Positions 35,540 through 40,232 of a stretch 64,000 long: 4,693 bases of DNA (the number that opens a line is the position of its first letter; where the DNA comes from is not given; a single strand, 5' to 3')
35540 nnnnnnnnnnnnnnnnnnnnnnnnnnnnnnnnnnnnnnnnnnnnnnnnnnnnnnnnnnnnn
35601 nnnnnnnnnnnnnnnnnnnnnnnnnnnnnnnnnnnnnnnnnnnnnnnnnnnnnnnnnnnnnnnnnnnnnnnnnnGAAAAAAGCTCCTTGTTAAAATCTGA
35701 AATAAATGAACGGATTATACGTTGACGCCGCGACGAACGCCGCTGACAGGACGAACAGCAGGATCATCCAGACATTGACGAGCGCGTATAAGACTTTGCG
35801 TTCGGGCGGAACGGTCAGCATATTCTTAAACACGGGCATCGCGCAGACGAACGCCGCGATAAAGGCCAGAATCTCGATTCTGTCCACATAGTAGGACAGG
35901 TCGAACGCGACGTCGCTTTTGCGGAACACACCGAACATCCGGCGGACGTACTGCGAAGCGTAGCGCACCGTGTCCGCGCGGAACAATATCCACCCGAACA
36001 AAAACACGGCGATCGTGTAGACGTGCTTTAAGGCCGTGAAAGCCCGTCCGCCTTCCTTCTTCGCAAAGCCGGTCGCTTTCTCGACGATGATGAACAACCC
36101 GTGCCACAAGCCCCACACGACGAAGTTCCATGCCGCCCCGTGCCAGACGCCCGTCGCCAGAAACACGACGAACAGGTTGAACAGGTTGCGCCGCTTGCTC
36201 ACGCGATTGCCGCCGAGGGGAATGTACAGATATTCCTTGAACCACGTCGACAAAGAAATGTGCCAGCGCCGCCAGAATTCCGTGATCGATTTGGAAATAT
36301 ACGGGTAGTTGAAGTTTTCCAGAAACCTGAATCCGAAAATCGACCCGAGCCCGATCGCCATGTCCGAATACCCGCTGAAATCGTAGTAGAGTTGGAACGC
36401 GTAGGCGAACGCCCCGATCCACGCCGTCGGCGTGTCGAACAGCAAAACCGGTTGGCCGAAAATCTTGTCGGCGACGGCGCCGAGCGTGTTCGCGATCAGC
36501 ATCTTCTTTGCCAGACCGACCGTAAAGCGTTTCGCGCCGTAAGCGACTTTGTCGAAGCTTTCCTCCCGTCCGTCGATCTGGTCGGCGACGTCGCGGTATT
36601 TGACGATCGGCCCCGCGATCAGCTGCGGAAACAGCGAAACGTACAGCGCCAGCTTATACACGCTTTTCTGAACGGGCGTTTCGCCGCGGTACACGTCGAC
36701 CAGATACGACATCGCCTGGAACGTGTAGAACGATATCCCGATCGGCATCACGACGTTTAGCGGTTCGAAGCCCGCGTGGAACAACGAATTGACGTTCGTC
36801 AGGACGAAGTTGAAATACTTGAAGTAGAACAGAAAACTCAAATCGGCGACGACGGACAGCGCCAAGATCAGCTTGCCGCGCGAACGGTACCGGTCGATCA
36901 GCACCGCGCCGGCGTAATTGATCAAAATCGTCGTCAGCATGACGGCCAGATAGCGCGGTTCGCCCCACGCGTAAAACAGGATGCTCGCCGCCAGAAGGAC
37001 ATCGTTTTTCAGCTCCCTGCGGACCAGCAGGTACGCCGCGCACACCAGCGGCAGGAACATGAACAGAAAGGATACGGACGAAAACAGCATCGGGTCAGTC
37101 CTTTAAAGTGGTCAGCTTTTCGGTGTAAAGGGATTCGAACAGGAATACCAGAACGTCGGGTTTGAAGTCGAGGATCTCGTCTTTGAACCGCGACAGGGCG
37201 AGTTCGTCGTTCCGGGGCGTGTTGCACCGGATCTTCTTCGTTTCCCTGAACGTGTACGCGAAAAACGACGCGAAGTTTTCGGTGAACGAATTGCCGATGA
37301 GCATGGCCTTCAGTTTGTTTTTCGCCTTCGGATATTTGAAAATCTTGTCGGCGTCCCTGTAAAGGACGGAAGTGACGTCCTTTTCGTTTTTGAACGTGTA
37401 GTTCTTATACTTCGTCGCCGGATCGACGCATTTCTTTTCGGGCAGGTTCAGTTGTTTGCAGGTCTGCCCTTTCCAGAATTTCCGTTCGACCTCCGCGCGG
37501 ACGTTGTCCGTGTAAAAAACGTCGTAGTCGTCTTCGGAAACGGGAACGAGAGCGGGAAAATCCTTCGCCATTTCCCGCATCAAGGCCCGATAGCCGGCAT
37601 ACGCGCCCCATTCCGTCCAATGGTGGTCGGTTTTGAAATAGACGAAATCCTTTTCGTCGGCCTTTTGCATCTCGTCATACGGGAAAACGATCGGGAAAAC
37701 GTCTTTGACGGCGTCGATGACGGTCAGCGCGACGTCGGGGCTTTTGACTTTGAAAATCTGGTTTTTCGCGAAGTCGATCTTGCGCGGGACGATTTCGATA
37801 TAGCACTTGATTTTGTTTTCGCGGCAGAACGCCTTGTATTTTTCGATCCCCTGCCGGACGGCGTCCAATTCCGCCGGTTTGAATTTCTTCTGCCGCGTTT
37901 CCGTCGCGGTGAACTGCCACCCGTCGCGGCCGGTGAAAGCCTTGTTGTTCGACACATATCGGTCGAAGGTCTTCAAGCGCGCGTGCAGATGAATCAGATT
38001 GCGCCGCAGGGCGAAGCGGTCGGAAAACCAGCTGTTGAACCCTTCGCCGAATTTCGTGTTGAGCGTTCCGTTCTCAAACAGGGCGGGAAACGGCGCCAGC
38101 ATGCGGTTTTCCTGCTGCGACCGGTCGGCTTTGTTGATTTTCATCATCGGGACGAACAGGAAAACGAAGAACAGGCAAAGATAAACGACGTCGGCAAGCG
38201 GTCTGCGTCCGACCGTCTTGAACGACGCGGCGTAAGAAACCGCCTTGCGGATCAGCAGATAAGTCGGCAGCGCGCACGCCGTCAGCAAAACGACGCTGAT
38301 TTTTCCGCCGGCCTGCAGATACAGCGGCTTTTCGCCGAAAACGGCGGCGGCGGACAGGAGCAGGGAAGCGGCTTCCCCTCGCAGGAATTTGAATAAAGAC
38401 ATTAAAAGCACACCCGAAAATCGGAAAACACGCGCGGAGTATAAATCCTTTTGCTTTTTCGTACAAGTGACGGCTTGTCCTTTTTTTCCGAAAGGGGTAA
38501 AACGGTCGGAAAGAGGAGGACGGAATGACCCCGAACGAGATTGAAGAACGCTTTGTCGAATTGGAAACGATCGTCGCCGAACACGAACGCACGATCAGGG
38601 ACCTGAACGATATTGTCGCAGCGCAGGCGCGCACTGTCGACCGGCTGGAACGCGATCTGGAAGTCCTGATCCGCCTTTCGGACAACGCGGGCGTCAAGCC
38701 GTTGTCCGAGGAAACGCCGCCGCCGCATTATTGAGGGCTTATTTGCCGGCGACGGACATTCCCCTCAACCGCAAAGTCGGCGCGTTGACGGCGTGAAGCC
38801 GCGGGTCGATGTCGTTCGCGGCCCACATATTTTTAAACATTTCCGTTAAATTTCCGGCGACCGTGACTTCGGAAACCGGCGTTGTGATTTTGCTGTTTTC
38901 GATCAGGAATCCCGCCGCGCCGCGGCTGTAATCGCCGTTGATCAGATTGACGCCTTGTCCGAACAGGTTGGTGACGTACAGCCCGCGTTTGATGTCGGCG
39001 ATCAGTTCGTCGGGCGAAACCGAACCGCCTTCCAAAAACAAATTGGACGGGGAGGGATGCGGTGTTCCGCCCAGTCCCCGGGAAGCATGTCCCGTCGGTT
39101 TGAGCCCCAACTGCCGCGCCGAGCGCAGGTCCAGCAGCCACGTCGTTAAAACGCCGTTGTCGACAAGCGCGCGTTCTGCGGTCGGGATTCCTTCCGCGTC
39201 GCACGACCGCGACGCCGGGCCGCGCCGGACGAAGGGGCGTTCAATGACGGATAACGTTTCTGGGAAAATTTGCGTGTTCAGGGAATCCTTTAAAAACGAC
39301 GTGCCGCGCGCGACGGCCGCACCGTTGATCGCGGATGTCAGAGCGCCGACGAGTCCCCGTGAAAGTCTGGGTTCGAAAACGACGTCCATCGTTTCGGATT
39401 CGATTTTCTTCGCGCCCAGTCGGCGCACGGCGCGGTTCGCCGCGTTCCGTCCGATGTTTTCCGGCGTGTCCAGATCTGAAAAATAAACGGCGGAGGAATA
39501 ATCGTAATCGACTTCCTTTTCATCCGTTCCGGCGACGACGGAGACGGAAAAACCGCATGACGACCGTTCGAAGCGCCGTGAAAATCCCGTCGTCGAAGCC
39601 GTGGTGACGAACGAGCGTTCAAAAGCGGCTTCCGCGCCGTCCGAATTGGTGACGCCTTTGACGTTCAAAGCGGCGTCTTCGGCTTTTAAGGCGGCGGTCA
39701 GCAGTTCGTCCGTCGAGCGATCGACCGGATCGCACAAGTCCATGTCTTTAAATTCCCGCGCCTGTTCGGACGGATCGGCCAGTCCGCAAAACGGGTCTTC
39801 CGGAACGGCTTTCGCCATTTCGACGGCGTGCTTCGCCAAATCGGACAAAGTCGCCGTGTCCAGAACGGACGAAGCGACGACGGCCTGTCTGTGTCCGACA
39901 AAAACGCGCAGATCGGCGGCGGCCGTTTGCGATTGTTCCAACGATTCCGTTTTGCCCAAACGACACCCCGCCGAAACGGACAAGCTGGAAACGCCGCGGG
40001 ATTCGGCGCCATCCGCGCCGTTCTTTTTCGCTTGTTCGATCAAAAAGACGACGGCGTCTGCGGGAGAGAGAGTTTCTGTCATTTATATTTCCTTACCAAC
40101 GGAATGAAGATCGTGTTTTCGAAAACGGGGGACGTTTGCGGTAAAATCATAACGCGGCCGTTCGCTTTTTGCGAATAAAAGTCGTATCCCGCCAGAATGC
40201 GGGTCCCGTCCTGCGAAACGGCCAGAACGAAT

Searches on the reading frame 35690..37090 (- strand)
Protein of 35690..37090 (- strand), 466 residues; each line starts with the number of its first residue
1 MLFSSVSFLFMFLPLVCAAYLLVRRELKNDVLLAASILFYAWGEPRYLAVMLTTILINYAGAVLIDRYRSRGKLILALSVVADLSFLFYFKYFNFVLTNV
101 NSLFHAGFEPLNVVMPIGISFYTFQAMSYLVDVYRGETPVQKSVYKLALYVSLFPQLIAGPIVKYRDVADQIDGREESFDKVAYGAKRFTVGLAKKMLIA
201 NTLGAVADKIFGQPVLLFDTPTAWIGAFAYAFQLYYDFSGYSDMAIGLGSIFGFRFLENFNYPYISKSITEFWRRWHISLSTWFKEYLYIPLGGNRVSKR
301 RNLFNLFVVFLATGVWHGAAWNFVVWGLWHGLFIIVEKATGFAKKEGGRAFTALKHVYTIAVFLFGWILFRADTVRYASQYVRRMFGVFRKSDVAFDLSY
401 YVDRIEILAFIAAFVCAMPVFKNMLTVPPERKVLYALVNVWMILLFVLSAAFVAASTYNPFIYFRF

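Call 16: search_protein_families(library=pfam, proteins=[window:35690-37090:-], max_evalue=0.00001)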
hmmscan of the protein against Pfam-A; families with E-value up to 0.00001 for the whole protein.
window:35690-37090:- (466 aa): 1 family
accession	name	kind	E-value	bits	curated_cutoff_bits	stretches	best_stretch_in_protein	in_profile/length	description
PF03062.24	MBOAT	-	5.7e-33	115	27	1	62-342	29-299/337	MBOAT, membrane-bound O-acyltransferase family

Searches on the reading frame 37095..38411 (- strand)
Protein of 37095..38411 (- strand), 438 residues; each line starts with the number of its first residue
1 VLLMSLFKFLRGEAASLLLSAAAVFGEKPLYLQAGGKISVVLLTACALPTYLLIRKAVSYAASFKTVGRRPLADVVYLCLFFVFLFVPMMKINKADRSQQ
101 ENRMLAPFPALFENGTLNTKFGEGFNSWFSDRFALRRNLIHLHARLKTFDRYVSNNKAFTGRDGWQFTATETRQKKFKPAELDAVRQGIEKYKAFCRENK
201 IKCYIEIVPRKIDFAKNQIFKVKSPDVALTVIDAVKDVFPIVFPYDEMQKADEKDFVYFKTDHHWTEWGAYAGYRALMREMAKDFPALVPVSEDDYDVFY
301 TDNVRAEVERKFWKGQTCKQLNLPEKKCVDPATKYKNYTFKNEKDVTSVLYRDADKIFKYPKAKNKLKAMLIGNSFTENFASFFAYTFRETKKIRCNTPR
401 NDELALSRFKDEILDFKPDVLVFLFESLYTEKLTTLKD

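Call 16: search_protein_families(library=pfam, proteins=[window:37095-38411:-], max_evalue=0.00001)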
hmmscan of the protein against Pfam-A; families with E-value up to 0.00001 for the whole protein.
window:37095-38411:- (438 aa): 2 families
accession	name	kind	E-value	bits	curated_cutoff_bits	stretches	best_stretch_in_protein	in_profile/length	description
PF16822.11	ALGX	-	7.5e-17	62.3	26.5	1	160-386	3-225/268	SGNH hydrolase-like domain, acetyltransferase AlgX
PF14286.12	DHHW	-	3.5e-10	40.1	25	1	242-299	221-277/385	DHHW protein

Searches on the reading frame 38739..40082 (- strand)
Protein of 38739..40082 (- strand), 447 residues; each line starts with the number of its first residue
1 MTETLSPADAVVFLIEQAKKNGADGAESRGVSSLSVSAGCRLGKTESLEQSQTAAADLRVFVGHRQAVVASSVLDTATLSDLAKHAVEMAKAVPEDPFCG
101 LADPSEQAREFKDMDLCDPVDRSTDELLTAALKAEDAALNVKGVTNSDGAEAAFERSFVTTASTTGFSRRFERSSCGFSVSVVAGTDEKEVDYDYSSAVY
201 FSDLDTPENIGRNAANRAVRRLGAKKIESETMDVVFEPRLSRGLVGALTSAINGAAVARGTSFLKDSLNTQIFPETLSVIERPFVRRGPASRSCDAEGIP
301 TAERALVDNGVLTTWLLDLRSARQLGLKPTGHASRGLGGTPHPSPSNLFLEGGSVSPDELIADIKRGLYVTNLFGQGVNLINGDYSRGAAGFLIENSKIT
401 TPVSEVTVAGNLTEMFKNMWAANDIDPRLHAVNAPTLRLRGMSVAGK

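Call 16: search_protein_families(library=pfam, proteins=[window:38739-40082:-], max_evalue=0.00001)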
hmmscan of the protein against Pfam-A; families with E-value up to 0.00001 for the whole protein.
window:38739-40082:- (447 aa): 3 families
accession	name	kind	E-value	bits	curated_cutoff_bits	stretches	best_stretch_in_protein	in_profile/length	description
PF19289.4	PmbA_TldD_3rd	-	2.9e-72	242.8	22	1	230-446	2-220/220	PmbA/TldA metallopeptidase C-terminal domain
PF19290.4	PmbA_TldD_2nd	-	8e-14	52.5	20.9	1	119-222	3-109/109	PmbA/TldA metallopeptidase central domain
PF01523.21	PmbA_TldD_1st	-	5.2e-06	27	20.9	0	27-90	2-65/65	PmbA/TldA metallopeptidase domain 1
